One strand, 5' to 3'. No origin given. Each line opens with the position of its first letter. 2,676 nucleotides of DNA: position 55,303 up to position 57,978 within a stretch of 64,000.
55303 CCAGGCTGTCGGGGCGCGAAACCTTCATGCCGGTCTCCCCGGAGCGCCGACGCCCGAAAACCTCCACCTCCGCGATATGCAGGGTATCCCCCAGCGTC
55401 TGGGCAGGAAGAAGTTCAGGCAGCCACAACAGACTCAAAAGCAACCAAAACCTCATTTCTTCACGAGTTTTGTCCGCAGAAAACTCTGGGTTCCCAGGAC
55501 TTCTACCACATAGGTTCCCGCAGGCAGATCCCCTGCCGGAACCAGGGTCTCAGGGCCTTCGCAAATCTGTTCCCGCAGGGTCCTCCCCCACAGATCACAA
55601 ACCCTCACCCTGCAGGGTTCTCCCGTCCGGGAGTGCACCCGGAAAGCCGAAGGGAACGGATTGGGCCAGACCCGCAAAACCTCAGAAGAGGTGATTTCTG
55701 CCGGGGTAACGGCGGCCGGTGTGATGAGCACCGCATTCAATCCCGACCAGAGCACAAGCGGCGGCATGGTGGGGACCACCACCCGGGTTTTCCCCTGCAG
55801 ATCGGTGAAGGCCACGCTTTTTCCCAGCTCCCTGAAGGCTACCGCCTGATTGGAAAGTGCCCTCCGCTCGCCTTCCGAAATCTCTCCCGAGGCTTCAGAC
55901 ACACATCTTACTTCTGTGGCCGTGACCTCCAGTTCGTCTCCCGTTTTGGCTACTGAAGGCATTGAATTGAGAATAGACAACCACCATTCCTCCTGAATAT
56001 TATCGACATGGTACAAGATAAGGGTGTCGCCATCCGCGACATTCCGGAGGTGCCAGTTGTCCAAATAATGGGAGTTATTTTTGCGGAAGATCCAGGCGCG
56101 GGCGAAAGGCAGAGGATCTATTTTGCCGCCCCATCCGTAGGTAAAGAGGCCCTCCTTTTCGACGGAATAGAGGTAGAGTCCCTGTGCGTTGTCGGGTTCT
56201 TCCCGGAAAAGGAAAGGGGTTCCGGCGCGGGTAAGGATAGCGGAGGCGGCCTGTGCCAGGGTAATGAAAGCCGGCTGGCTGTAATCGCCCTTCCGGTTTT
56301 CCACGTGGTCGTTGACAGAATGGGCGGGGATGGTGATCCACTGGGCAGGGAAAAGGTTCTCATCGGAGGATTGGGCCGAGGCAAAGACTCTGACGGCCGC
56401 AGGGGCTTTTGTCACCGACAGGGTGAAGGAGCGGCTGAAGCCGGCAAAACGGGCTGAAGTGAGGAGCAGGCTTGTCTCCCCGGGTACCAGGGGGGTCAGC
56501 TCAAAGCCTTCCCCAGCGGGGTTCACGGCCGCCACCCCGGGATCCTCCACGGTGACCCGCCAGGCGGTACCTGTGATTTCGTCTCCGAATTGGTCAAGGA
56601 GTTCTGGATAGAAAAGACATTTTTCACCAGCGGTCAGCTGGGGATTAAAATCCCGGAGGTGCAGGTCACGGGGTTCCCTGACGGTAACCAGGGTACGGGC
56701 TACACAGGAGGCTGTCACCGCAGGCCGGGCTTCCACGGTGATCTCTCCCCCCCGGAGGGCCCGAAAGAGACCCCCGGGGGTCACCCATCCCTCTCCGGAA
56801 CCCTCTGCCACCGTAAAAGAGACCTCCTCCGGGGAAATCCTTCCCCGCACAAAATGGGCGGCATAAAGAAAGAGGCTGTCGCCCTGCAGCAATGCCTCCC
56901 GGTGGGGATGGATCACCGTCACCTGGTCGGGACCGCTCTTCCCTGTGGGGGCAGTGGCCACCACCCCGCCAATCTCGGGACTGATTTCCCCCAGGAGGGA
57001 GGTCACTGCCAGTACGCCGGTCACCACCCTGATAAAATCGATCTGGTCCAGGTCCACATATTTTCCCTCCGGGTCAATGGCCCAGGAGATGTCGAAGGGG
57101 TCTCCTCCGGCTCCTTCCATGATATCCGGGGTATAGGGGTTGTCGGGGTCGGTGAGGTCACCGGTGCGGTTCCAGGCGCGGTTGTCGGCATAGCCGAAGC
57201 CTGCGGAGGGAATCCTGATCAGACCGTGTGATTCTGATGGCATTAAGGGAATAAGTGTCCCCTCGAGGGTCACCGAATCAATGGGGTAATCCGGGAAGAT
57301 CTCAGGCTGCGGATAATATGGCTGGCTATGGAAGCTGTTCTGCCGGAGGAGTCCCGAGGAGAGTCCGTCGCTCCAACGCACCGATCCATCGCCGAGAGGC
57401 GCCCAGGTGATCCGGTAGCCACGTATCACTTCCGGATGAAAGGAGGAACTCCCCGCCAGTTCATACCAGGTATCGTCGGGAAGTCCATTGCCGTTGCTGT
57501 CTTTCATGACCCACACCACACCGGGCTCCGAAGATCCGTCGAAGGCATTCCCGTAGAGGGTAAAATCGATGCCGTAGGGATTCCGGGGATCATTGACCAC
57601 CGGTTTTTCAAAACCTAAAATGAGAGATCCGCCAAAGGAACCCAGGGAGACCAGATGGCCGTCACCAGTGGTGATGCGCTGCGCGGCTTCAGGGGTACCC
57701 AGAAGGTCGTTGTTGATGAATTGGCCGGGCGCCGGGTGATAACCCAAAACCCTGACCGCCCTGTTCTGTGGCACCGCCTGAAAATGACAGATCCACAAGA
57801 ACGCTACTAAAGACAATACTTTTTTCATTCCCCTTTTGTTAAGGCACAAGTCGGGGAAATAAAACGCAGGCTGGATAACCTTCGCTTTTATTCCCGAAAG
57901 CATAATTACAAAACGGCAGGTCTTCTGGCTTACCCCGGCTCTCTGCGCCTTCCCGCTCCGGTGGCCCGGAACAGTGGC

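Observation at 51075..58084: Cobalamin-riboswitch-controlled outer-membrane locus whose accessory proteins are T9SS cargo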

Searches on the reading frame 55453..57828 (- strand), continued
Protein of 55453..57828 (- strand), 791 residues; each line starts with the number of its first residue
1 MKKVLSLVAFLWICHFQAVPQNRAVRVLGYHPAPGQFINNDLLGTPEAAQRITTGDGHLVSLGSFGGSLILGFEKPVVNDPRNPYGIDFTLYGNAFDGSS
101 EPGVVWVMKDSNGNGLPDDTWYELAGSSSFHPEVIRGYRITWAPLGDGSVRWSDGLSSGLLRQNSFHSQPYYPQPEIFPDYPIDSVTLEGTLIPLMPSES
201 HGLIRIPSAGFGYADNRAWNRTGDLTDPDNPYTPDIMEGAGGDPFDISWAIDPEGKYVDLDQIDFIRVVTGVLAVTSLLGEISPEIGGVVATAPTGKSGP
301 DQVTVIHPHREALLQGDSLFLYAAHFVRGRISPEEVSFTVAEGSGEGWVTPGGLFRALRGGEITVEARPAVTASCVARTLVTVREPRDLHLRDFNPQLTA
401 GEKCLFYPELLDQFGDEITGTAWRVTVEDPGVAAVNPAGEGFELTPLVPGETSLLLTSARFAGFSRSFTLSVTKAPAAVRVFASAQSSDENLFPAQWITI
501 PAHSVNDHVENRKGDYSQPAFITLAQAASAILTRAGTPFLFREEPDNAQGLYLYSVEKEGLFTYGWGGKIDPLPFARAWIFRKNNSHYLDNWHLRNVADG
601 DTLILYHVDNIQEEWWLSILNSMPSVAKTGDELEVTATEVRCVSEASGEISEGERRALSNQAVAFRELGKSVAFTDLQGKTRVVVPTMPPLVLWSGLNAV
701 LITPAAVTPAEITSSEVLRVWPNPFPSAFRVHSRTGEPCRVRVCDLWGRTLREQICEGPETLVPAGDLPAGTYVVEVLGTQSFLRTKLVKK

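Call 35: predict_structure(alignment_id=A1)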
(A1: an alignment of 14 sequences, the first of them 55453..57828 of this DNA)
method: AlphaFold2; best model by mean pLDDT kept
length: 791 residues; sequences in the alignment: 14
mean_pLDDT: 76.8   pTM: 0.50
mean pLDDT of the five models: 76.8, 74.5, 72.8, 71.9, 67.4
residues with pLDDT >= 90: 186; 70-90: 396; 50-70: 132; < 50: 77
segments of 3 or more residues with pLDDT < 50: 16-19, 38-40, 86-101, 197-206, 214-229, 236-242, 276-281, 707-713
pLDDT, mean of each block of 10 residues (from residue 1): 71 55 77 59 67 68 72 77 48 37 74 82 73 75 81 78 59 74 79 57 46 45 41 46 57 76 80 51 60 56 74 86 78 86 86 91 91 82 91 86 87 86 89 87 90 92 89 86 90 92 88 73 91 90 65 72 66 77 91 87 92 91 85 92 84 91 81 88 89 90 64 59 82 81 89 86 88 89 85 74
secondary structure, 60 per line:
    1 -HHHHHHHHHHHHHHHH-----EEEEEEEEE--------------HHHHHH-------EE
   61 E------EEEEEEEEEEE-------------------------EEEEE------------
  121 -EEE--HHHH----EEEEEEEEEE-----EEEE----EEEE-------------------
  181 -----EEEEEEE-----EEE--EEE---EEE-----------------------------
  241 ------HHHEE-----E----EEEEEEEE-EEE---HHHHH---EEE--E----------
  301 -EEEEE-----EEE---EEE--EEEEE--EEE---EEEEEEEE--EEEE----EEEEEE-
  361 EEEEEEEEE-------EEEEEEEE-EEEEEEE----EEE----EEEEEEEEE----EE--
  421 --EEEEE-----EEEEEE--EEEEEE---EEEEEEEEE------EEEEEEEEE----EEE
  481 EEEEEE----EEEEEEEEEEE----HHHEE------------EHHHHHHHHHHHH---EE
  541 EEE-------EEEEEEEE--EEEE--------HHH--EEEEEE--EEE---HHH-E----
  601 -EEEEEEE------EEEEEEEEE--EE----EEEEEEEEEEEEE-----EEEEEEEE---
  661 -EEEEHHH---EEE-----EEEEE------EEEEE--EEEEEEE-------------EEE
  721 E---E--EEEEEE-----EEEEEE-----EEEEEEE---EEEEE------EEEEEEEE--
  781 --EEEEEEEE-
elements in order (helices of 4 or more, strands of 3 or more residues): H2-17 E23-31 H46-51 E59-61 E68-78 E104-108 E122-124 H127-130 E135-144 E150-153 E158-161 E186-192 E198-200 E203-205 E209-211 E262-269 E271-273 H277-281 E285-287 E302-306 E312-314 E318-320 E323-327 E330-332 E336-343 E346-349 E354-359 E361-369 E377-384 E386-392 E397-399 E404-412 E423-427 E433-438 E441-446 E450-458 E465-473 E478-486 E491-501 H524-535 E539-543 E551-558 E561-564 E578-583 E586-588 E602-608 E615-623 E632-644 E650-657 E662-665 E672-674 E680-684 E691-695 E698-704 E718-721 E728-733 E739-744 E750-756 E760-764 E771-778 E783-790

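Call 40: fold_search(model_id=the predicted structure, library=pdb)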
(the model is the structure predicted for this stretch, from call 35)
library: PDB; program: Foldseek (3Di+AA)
matches with E <= 10: 1663; with E <= 0.001: 354
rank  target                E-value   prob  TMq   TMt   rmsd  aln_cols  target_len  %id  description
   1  8blw_B                8.2e-14  1.00  0.27  0.33   4.9       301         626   34  Vitamin B12 transporter BtuB1 with lipoprotein BtuG1 from B. theta (released 2023-08-16)
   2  7biz_A                1.6e-12  1.00  0.28  0.44   5.5       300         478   37  Structure of a B12 binding lipoprotein from Bacteroides thetaiotaomicron (released 2022-03-02)
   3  7biz_B                2.4e-12  1.00  0.28  0.45   5.3       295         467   37  Structure of a B12 binding lipoprotein from Bacteroides thetaiotaomicron (released 2022-03-02)
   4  5ftx                  8.2e-11  1.00  0.15  0.17  32.7       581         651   12  Structure of surface layer protein SbsC, domains 4-9 (released 2017-02-22)
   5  7r5k_10               3.3e-10  1.00  0.15  0.08  24.1       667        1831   10  Human nuclear pore complex (constricted) (released 2022-06-22)
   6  2a73_A                6.0e-10  1.00  0.15  0.17  30.7       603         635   11  Human Complement Component C3 (released 2005-09-27)
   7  9qk2_F                6.3e-10  1.00  0.14  0.16  31.2       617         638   12  Structure of the Complement classical and lectin pathway C3 convertase in complex with substrate C3 (released 2025-12-24)
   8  8enu_G                6.9e-10  1.00  0.13  0.15  30.4       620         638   12  Structure of the C3bB proconvertase in complex with lufaxin (released 2023-08-09)
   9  7ptp_A                7.2e-10  1.00  0.15  0.16  22.0       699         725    9  In-situ structure of pentameric S-layer protein (released 2021-12-15)
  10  3t4a_A                8.0e-10  1.00  0.14  0.16  30.2       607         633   11  Structure of a truncated form of Staphylococcal Complement Inhibitor B bound to human C3c at 3.4 Angstrom resolution (released 2011-11-23)
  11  3g6j_A                9.2e-10  1.00  0.14  0.17  30.1       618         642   12  C3b in complex with a C3b specific Fab (released 2009-03-10)
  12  9u61_C                9.7e-10  1.00  0.14  0.16  30.8       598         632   11  CP/MBL pathways C3 convertase C4b2a and C3 complex (released 2026-01-14)
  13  5oj2_A                1.2e-09  1.00  0.14  0.16  37.4       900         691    9  Crystal structure of the chicken MDGA1 ectodomain (released 2017-08-23)
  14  9hcj_10               1.4e-09  1.00  0.13  0.07  32.1       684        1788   10  D. discoideum nuclear pore complex (released 2024-12-25)
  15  9ba4_A                1.4e-09  1.00  0.10  0.09  34.6       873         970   11  Full-length cross-linked Contactin 2 (CNTN2) (released 2024-07-17)
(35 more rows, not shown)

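Call 41: find_encoding_contigs(protein=P0123, flank=10000, max_places=3)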
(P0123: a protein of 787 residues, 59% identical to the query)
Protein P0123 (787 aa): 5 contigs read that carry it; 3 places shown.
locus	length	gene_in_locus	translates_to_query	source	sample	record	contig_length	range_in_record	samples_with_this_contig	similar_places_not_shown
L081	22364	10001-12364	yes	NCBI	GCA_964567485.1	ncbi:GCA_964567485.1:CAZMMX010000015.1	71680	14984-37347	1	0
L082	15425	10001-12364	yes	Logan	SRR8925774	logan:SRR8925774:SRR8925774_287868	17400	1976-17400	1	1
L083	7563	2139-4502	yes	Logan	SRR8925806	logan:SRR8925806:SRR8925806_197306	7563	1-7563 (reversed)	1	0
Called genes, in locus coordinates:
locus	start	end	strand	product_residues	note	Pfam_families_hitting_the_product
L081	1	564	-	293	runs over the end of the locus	PF00892:EamA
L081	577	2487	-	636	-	PF13428:TPR_14 (faint), PF07719:TPR_2 (faint), PF13432:TPR_16 (faint), PF14559:TPR_19 (faint)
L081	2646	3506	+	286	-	PF16881:LIAS_N, PF04055:Radical_SAM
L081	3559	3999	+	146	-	PF00717:Peptidase_S24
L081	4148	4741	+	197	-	PF13568:OMP_b-brl_2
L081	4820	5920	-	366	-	PF00278:Orn_DAP_Arg_deC (weak)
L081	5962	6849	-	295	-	PF00701:DHDPS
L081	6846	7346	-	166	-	PF21857:DUF6913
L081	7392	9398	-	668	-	PF22745:Nlig-Ia, PF01653:DNA_ligase_aden, PF03120:OB_DNA_ligase, PF03119:DNA_ligase_ZBD, PF14520:HHH_5 (faint), PF12826:HHH_2, PF00533:BRCT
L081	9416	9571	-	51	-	-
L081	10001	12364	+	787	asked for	PF18962:Por_Secre_tail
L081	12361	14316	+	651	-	PF07715:Plug, PF00593:TonB_dep_Rec_b-barrel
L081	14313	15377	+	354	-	PF16819:DUF5074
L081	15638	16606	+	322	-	PF14717:DUF4465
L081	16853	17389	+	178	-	PF00254:FKBP_C (weak)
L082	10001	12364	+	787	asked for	PF18962:Por_Secre_tail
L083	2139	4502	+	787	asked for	PF18962:Por_Secre_tail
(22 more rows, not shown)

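Call 42: find_encoding_contigs(protein=P0121, flank=10000, max_places=3)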
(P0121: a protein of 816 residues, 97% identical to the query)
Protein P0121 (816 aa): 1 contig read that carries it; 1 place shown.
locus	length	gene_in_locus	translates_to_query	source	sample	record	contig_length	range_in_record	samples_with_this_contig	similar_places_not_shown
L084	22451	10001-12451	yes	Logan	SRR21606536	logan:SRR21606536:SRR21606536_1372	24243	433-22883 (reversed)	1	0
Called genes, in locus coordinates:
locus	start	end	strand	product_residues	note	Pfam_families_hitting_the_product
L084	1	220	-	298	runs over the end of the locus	PF00892:EamA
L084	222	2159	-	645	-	PF07719:TPR_2 (faint), PF13428:TPR_14 (faint), PF13432:TPR_16 (faint), PF14559:TPR_19 (weak)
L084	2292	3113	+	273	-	PF04055:Radical_SAM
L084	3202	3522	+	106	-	PF00717:Peptidase_S24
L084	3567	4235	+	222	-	PF13568:OMP_b-brl_2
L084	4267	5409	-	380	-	PF00278:Orn_DAP_Arg_deC (weak)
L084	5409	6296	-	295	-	PF00701:DHDPS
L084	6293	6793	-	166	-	PF21857:DUF6913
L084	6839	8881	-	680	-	PF22745:Nlig-Ia, PF01653:DNA_ligase_aden, PF03120:OB_DNA_ligase, PF03119:DNA_ligase_ZBD, PF14520:HHH_5 (weak), PF12826:HHH_2, PF00533:BRCT, PF12738:PTCB-BRCT (weak)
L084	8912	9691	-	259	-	-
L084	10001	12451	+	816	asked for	PF18962:Por_Secre_tail (faint)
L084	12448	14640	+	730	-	PF07715:Plug, PF14905:OMP_b-brl_3 (weak)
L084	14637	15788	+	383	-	PF16819:DUF5074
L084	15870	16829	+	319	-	PF14717:DUF4465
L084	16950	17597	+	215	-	PF00254:FKBP_C (weak)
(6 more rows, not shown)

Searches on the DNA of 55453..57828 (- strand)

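Call 79: search_rna_families(sources=[L025, L048, L060, L053, L066, L028, L041, L050, L008], threshold=gathering)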
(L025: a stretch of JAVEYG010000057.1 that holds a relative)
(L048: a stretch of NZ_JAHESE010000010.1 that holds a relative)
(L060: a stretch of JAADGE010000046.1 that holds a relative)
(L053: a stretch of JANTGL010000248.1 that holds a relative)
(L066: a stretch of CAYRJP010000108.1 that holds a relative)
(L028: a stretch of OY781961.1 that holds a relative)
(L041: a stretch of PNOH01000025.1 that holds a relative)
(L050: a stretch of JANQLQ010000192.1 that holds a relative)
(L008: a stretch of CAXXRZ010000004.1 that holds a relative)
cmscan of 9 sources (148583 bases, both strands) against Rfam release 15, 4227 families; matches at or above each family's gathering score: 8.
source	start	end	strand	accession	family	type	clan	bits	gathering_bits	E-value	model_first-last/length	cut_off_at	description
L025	327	507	+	RF00174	Cobalamin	Cis-reg; riboswitch;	CL00101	115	31.5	9.7e-28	1-189/189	no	Cobalamin riboswitch aptamer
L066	381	568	+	RF00174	Cobalamin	Cis-reg; riboswitch;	CL00101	104.3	31.5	1.1e-24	1-189/189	no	Cobalamin riboswitch aptamer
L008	15368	15575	+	RF00174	Cobalamin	Cis-reg; riboswitch;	CL00101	100.4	31.5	1.5e-23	1-189/189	no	Cobalamin riboswitch aptamer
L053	368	549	+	RF00174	Cobalamin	Cis-reg; riboswitch;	CL00101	98.3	31.5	5.9e-23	1-189/189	no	Cobalamin riboswitch aptamer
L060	9641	9825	+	RF00174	Cobalamin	Cis-reg; riboswitch;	CL00101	98.2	31.5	6.3e-23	1-189/189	no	Cobalamin riboswitch aptamer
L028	9615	9815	+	RF00174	Cobalamin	Cis-reg; riboswitch;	CL00101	97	31.5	1.4e-22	1-189/189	no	Cobalamin riboswitch aptamer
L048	7755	7974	+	RF00174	Cobalamin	Cis-reg; riboswitch;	CL00101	87.9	31.5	5.5e-20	1-189/189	no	Cobalamin riboswitch aptamer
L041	9667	9870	+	RF00174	Cobalamin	Cis-reg; riboswitch;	CL00101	86.1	31.5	1.9e-19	1-189/189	no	Cobalamin riboswitch aptamer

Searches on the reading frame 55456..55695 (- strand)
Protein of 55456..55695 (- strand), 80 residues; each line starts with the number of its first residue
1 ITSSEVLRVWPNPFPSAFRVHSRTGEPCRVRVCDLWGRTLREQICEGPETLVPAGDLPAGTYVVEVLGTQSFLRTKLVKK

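Call 78: search_solved_structures(query=A7, max_evalue=10, show_alignments=2)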
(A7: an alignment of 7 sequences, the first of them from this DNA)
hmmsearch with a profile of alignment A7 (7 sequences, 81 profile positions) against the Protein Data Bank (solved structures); distinct sequences matched with E-value up to 10: 13.
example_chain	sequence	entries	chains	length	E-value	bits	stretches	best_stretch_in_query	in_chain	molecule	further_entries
5jvk_A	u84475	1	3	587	9.8e-12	48.3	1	4-78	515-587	Uncharacterized protein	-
8glk_D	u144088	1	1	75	6e-05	26.5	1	5-76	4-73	Endonuclease I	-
8glj_D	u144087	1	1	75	0.00053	23.5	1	4-78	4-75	Por secretion system C-terminal sorting domain-containing protein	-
8qb1_A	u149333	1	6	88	0.0033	21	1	33-78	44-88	Mirolase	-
9whd_A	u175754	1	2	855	0.01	19.4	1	4-77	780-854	GH167 glycoside hydrolase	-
5uyt_A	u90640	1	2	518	0.052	17.1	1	3-69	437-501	Ice-binding protein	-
7pzj_A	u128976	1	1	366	0.056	17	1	4-67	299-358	Lipase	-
5m11_A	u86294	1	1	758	0.16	15.5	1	5-41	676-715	Immunoreactive 84kD antigen PG93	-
6hhu_A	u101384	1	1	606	0.23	15.1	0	22-72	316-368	S-layer protein sap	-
6qx4_A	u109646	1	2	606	0.24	15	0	22-72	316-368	S-layer protein sap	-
4uid_A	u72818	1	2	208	0.29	14.7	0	14-67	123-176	SURFACE LAYER PROTEIN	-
1yel_A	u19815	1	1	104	0.32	14.6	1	23-50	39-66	At1g16640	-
9g93_A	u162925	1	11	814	0.64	13.6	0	22-72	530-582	S-layer protein sap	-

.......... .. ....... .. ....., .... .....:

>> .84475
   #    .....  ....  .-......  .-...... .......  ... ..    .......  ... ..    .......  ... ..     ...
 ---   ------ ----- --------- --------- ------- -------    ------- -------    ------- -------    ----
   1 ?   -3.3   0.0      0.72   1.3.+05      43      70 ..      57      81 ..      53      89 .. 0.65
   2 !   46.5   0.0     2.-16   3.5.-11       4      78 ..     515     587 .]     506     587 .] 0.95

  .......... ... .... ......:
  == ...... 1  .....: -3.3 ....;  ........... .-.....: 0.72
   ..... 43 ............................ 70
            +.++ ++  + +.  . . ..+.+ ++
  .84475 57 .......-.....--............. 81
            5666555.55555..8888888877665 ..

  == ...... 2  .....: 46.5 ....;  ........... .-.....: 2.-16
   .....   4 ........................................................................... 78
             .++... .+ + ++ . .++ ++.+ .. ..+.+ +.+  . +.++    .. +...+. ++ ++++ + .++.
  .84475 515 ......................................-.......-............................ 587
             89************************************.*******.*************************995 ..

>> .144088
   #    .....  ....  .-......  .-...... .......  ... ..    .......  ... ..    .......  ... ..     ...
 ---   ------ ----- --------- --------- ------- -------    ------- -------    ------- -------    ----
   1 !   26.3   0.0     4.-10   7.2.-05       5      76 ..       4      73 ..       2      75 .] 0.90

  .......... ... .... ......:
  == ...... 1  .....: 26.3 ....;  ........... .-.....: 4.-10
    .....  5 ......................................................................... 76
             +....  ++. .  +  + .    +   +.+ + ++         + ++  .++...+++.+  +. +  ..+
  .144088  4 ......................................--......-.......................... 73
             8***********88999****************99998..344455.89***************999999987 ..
